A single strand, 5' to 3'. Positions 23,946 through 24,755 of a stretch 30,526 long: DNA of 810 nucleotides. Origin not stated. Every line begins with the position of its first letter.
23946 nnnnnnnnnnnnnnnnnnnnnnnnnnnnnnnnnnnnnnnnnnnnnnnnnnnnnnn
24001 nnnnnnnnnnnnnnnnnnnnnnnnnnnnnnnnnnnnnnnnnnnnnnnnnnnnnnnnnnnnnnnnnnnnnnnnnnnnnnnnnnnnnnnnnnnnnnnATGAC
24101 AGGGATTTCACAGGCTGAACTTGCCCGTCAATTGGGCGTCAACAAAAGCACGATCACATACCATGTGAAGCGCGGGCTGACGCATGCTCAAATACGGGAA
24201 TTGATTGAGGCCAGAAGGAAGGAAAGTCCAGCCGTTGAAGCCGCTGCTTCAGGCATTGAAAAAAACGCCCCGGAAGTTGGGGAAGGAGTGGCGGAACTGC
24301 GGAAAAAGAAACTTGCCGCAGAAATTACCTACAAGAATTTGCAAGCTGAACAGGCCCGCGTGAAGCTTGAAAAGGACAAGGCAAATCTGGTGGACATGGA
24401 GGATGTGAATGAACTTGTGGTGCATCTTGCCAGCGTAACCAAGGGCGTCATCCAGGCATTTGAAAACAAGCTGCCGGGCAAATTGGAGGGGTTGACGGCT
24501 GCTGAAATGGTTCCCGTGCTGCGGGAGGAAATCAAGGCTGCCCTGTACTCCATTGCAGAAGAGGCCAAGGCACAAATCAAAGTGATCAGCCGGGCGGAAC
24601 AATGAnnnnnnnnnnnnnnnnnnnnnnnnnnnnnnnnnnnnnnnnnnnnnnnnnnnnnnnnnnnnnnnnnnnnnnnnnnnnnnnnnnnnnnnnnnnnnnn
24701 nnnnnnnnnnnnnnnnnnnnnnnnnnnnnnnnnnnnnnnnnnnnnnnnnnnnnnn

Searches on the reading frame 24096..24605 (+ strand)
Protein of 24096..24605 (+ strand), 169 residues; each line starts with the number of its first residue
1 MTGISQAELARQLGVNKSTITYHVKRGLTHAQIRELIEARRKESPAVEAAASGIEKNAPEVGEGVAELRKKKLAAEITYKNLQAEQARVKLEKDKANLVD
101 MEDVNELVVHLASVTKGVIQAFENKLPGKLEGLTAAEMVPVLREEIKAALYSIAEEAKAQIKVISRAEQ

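Call 55: search_protein_families(library=pfam, proteins=[window:24096-24605:+], max_evalue=0.01)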
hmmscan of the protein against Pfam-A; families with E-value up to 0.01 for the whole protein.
window:24096-24605:+ (169 aa): 11 families
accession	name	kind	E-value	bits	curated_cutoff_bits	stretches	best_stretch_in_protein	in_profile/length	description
PF13412.12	HTH_24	-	7.1e-06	26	21.9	1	3-26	17-40/48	Winged helix-turn-helix DNA-binding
PF13936.12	HTH_38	-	0.00049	20.2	27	1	3-27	20-44/44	Helix-turn-helix domain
PF01047.28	MarR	-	0.0013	19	24.6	1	3-26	17-40/59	MarR family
PF08281.18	Sigma70_r4_2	-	0.0013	18.8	25.7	1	3-30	26-53/54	Sigma-70, region 4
PF12802.13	MarR_2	-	0.0016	19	27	1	3-26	19-43/61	MarR family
PF05225.22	HTH_psq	-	0.0021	18.2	20.4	1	2-30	14-43/45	helix-turn-helix, Psq domain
PF13411.12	MerR_1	-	0.0025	18.3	21.6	0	7-32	4-29/69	MerR HTH family regulatory protein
PF01381.28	HTH_3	-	0.0026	18.2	23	0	3-21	9-27/55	Helix-turn-helix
PF04967.18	HTH_10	-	0.0034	17.6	23.1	0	5-26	25-46/53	HTH DNA binding domain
PF12840.13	HTH_20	-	0.005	17.2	27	0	7-25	22-40/51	Helix-turn-helix domain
PF07278.17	DUF1441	-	0.0058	17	35.1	1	83-148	73-139/147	Protein of unknown function (DUF1441)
